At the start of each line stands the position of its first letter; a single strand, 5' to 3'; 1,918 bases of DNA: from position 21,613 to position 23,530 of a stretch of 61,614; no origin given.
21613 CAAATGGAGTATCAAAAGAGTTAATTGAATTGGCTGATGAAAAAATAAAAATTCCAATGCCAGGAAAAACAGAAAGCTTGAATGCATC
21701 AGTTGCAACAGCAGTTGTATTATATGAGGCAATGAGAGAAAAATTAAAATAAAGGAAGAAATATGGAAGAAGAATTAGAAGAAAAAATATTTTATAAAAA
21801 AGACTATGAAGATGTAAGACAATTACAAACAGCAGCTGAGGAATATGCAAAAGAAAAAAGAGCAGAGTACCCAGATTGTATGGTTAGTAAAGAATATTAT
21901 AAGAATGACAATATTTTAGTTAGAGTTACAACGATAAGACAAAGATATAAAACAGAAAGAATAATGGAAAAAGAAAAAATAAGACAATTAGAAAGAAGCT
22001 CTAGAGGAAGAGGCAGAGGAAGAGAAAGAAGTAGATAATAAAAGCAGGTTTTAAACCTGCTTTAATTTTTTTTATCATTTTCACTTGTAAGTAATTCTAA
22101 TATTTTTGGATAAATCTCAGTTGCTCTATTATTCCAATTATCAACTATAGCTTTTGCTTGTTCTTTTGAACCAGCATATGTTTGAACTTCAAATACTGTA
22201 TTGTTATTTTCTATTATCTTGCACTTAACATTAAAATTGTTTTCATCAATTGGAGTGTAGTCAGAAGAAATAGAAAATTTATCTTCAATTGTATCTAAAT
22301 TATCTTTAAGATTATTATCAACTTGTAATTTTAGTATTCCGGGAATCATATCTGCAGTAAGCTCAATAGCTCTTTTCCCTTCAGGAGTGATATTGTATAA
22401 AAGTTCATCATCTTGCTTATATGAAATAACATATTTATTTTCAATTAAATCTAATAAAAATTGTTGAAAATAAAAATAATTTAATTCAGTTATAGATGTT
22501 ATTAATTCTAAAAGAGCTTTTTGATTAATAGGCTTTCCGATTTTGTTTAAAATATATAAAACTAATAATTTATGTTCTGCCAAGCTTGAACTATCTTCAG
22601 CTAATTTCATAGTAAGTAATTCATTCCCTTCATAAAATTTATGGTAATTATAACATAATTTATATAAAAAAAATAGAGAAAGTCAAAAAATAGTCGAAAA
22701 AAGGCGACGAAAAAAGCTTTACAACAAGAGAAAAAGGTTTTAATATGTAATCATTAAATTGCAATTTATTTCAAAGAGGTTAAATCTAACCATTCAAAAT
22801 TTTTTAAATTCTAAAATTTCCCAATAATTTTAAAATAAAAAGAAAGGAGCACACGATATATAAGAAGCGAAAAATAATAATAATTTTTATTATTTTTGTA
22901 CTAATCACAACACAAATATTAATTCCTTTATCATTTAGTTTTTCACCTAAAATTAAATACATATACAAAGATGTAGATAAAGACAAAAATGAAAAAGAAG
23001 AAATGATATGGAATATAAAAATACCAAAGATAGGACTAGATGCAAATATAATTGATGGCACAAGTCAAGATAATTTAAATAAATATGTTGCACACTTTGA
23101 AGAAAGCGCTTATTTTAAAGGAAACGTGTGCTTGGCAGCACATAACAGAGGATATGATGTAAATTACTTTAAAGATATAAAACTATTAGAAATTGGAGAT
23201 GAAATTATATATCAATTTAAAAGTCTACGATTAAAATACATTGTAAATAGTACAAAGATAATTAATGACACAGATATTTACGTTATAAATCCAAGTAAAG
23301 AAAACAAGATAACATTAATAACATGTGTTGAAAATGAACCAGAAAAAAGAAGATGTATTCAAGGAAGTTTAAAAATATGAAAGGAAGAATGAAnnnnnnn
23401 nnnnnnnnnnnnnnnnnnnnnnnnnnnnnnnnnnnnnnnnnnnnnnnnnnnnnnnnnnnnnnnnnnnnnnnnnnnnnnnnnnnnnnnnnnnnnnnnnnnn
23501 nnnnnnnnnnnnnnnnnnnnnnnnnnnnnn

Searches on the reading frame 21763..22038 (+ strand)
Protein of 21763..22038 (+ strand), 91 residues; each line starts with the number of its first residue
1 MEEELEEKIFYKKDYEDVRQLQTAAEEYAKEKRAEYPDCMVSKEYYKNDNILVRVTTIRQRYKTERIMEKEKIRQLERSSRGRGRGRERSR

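Call 89: search_protein_families(library=pfam, proteins=[window:21763-22038:+], max_evalue=0.01)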
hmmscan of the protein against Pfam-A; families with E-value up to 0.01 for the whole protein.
window:21763-22038:+ (91 aa): 1 family
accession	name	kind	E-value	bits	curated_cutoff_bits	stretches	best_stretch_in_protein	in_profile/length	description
PF03457.19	HA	-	0.00054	20.7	28.4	1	33-77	16-60/64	Helicase associated domain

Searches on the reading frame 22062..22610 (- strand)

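Call 89: search_protein_families(library=pfam, proteins=[window:22062-22610:-], max_evalue=0.01)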
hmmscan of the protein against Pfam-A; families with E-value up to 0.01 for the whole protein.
window:22062-22610:- (182 aa): 2 families
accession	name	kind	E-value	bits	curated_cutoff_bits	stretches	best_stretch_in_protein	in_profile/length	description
PF14277.12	DUF4364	-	2.7e-40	138.3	26.9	1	14-174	2-162/162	Domain of unknown function (DUF4364)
PF14947.12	HTH_45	-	0.00064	20.1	25.5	1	40-85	28-69/77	Winged helix-turn-helix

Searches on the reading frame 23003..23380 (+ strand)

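Call 89: search_protein_families(library=pfam, proteins=[window:23003-23380:+], max_evalue=0.01)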
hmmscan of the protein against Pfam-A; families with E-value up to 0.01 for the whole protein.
window:23003-23380:+ (125 aa): 1 family
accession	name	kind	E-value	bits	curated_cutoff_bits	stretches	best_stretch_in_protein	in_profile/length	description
PF04203.18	Sortase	-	3.2e-22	79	26.6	1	5-119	1-120/125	Sortase domain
